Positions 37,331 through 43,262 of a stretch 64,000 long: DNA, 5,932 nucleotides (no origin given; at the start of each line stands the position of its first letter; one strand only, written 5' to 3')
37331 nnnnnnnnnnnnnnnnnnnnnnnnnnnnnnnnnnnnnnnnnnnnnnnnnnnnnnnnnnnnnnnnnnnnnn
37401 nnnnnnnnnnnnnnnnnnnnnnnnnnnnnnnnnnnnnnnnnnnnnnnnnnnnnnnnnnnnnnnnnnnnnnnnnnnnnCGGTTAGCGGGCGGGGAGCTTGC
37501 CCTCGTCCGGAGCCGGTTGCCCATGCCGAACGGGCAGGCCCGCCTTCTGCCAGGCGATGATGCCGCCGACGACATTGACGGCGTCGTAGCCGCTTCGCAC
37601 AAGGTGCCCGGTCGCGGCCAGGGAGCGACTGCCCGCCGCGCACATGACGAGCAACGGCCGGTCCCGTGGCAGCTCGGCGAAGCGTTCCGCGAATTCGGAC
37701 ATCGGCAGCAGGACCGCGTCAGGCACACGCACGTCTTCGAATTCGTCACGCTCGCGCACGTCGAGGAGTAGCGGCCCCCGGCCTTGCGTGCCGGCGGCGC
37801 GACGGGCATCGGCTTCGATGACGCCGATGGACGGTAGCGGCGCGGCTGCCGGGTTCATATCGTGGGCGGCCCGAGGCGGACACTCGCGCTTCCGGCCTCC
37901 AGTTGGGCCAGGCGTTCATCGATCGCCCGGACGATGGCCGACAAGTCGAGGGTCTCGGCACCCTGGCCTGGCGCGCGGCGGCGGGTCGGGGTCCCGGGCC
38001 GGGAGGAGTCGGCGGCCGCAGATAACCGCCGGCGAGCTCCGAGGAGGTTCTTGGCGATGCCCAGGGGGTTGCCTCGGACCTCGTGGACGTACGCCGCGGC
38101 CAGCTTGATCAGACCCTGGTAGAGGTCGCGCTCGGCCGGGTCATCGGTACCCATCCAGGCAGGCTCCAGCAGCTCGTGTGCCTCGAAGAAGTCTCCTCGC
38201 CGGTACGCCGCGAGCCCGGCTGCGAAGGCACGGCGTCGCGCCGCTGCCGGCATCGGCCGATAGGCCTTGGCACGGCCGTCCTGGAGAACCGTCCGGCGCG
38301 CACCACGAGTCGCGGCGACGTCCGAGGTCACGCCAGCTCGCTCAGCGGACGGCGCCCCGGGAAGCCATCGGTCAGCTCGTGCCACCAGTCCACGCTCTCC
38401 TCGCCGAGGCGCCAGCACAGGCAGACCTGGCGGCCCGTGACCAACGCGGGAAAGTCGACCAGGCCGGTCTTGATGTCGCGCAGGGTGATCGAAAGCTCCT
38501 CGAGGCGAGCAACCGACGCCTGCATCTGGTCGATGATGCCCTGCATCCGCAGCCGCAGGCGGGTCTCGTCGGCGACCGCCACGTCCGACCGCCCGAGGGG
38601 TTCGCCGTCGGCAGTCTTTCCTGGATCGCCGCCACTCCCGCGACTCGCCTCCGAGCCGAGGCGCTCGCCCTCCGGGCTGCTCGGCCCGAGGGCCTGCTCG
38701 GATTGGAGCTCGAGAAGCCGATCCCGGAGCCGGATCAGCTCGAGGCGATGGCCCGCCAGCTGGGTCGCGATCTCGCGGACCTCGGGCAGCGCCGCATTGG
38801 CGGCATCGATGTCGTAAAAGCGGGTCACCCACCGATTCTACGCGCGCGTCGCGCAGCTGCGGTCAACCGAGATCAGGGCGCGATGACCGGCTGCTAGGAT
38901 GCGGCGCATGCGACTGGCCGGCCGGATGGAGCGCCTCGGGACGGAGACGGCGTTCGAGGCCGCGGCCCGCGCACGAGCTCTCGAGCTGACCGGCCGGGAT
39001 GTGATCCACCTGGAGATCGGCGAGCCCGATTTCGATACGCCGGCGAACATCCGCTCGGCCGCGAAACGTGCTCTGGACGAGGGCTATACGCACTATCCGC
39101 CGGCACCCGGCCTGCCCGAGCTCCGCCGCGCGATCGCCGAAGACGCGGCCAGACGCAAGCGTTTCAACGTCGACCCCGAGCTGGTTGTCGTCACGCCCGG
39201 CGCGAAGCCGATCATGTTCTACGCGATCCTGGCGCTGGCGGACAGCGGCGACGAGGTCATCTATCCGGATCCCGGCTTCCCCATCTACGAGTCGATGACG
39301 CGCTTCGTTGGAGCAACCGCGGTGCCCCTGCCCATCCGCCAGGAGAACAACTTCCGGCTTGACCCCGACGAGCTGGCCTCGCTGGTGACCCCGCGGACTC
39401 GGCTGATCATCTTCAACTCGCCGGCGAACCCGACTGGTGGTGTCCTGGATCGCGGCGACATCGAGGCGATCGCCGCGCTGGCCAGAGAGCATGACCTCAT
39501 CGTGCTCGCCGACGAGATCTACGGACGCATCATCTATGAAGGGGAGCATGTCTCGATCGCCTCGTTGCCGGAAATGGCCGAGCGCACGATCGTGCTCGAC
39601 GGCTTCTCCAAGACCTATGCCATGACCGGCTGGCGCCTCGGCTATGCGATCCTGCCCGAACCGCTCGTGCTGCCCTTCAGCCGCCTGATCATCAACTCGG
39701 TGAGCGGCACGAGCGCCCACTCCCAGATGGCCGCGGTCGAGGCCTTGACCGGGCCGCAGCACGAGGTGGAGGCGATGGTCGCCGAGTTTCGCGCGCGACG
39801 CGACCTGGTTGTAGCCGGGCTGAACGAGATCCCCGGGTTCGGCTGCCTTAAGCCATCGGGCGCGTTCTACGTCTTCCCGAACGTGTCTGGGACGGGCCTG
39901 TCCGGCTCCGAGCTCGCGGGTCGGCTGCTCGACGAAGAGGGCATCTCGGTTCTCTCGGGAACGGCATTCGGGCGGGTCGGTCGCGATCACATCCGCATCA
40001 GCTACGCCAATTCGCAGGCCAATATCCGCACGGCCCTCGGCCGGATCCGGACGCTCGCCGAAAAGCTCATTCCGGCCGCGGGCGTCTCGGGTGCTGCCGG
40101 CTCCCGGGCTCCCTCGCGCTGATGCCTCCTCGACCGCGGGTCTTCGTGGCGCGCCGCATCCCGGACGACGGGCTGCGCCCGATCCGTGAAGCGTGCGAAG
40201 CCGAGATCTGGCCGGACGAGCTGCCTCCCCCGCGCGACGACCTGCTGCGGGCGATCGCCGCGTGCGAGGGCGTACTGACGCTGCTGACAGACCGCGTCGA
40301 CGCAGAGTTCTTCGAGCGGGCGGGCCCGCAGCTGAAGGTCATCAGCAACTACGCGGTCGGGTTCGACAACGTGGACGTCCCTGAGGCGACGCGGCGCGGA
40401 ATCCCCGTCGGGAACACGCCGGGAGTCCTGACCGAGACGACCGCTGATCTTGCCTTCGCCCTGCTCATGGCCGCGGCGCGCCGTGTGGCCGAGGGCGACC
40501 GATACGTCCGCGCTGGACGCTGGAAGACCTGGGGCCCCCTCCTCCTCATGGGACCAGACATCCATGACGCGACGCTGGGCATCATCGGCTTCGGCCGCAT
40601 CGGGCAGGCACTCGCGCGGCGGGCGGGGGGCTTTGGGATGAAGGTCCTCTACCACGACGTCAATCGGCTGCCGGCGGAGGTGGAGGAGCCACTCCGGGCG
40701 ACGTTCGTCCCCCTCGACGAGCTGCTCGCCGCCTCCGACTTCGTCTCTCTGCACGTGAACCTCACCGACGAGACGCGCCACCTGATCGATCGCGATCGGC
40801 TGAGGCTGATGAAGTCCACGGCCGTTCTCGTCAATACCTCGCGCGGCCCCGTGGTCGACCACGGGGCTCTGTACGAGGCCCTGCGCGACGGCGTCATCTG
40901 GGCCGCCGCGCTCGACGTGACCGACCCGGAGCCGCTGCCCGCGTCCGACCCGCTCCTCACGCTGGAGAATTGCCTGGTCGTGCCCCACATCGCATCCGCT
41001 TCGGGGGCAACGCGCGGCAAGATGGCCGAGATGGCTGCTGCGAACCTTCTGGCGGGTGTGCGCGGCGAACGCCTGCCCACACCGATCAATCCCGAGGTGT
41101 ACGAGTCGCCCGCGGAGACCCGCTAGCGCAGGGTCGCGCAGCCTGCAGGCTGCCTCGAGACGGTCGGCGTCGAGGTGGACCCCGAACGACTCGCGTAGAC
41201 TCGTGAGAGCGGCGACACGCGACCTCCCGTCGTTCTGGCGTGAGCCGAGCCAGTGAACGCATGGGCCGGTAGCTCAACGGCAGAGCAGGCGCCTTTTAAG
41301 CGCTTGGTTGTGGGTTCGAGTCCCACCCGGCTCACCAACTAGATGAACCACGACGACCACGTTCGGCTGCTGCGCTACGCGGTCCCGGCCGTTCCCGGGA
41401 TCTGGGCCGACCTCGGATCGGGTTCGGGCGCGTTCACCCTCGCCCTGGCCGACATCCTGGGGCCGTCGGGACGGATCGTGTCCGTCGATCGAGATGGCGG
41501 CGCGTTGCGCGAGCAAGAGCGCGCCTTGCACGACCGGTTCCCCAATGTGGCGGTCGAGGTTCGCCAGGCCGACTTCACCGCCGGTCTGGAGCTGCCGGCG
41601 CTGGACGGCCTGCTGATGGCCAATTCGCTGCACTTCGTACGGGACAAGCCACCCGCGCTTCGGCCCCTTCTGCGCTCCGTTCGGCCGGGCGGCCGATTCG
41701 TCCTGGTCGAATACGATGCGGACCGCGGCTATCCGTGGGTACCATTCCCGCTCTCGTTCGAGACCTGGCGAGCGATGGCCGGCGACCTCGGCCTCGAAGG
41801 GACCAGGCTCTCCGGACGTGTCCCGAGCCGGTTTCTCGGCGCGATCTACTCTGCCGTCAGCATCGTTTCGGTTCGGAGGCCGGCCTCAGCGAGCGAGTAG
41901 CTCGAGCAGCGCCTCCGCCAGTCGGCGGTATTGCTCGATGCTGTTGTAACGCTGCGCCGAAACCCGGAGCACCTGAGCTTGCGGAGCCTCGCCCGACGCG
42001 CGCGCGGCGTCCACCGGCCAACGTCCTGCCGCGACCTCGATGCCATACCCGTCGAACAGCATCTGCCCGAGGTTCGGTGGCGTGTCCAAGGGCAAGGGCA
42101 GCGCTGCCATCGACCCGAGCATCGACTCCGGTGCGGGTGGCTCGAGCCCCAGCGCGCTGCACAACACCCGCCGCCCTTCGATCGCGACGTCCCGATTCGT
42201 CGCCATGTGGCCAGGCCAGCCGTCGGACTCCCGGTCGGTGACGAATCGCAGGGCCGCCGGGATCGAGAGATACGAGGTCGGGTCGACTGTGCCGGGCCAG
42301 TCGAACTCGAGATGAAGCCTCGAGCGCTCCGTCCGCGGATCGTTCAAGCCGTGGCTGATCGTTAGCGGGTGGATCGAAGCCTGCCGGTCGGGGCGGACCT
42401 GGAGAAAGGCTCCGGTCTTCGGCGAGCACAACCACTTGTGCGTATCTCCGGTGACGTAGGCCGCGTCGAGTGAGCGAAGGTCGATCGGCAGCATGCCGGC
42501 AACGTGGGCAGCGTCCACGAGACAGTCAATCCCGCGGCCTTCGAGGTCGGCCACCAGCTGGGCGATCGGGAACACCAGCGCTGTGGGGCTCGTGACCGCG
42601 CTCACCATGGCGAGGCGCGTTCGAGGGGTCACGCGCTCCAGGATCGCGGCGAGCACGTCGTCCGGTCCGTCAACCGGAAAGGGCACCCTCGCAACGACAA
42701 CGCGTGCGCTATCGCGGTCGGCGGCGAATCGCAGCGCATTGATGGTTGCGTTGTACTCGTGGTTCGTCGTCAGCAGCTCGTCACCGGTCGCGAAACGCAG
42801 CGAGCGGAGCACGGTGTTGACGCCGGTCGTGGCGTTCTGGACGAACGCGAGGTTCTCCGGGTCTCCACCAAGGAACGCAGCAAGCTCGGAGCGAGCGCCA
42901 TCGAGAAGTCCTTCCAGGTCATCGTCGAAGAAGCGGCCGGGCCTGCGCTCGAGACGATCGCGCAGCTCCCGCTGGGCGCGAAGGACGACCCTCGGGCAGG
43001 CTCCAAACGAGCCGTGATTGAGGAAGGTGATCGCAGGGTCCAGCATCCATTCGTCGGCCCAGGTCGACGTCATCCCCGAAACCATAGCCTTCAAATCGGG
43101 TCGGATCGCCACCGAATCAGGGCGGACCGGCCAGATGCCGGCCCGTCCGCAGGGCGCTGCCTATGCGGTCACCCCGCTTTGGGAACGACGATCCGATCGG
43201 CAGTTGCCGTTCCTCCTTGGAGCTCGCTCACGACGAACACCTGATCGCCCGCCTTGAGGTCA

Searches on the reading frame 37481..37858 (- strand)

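Call 49: search_protein_families(library=pfam, proteins=[window:37481-37858:-], max_evalue=0.001)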
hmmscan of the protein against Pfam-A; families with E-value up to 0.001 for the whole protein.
window:37481-37858:- (125 aa): 1 family
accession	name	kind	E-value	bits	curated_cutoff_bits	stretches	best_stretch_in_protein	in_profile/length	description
PF00581.25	Rhodanese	-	1e-12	48.8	22.2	1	28-106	12-102/102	Rhodanese-like domain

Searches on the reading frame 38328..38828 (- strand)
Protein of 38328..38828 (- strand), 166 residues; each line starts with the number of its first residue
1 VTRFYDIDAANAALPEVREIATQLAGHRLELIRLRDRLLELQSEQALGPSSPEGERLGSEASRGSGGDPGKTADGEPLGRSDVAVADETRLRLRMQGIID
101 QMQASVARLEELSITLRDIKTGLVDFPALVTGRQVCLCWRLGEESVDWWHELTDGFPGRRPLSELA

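Call 49: search_protein_families(library=pfam, proteins=[window:38328-38828:-], max_evalue=0.001)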
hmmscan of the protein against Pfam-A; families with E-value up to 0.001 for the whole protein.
window:38328-38828:- (166 aa): 1 family
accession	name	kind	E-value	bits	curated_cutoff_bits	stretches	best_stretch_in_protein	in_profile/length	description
PF09969.14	DUF2203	-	7.8e-29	101.3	24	1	3-162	1-122/122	Uncharacterized conserved protein (DUF2203)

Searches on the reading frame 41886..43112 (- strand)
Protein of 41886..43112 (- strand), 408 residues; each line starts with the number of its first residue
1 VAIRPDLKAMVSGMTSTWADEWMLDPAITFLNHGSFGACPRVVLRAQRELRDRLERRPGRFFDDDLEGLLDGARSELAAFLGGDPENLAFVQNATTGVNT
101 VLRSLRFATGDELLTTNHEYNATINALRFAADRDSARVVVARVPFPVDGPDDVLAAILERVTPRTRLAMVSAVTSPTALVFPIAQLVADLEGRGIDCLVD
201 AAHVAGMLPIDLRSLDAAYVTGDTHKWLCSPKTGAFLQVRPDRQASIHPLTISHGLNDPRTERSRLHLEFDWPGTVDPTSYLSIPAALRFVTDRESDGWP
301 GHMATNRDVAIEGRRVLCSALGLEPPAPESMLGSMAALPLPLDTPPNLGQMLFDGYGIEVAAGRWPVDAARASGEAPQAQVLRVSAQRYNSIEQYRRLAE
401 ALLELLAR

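Call 48: search_protein_families(library=ncbifam, proteins=[window:41886-43112:-], max_evalue=0.00001)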
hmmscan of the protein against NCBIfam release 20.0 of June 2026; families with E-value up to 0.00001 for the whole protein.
window:41886-43112:- (408 aa): 14 families
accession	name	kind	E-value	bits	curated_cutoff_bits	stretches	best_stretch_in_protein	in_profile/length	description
NF051467.1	peri_mod_PvdN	equivalog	3.4e-19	68.8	650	1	23-251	48-289/425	pyoverdine-tailoring periplasmic protein PvdN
TIGR01977.1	am_tr_V_EF2568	hypoth_equivalog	4e-16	59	377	1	71-403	47-374/376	cysteine desulfurase family protein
NF040779.1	Sec_lyase_SclA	exception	2.1e-15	56.5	525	1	72-252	47-224/378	selenocysteine lyase SclA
TIGR01979.1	sufS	subfamily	3.8e-15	55.6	475.1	1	72-403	66-396/403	SufS family cysteine desulfurase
TIGR01976.1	am_tr_V_VC1184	hypoth_equivalog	5.2e-14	52.4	352.35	1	66-253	59-245/401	cysteine desulfurase-like protein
NF041166.1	f2_encap_cargo1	exception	2.5e-12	46.7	800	1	71-227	292-449/623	family 2A encapsulin nanocompartment cargo protein cysteine desulfurase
TIGR04343.1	egtE_PLP_lyase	equivalog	9.3e-10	37.8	400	1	69-254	55-230/370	ergothioneine biosynthesis PLP-dependent enzyme EgtE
NF006791.0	PRK09295.1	equivalog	3.3e-09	36.3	661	1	73-232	72-231/406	cysteine desulfurase SufS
TIGR03402.1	FeS_nifS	equivalog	4.4e-09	35.6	530.75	1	67-241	41-212/379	cysteine desulfurase NifS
TIGR03235.1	DNA_S_dndA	equivalog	3.7e-08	33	480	1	71-253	45-228/353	cysteine desulfurase DndA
NF010611.0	PRK14012.1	equivalog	6.2e-07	28.7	548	1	67-241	50-222/406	IscS subfamily cysteine desulfurase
TIGR03392.1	FeS_syn_CsdA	equivalog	8.5e-07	28.5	493.6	1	71-231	63-224/398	cysteine desulfurase CsdA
TIGR02006.1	IscS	equivalog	9.4e-07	28.2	643.2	1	66-249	45-226/402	IscS subfamily cysteine desulfurase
NF008126.0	PRK10874.1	equivalog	1.5e-06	27.7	607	1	71-232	66-228/401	cysteine desulfurase CsdA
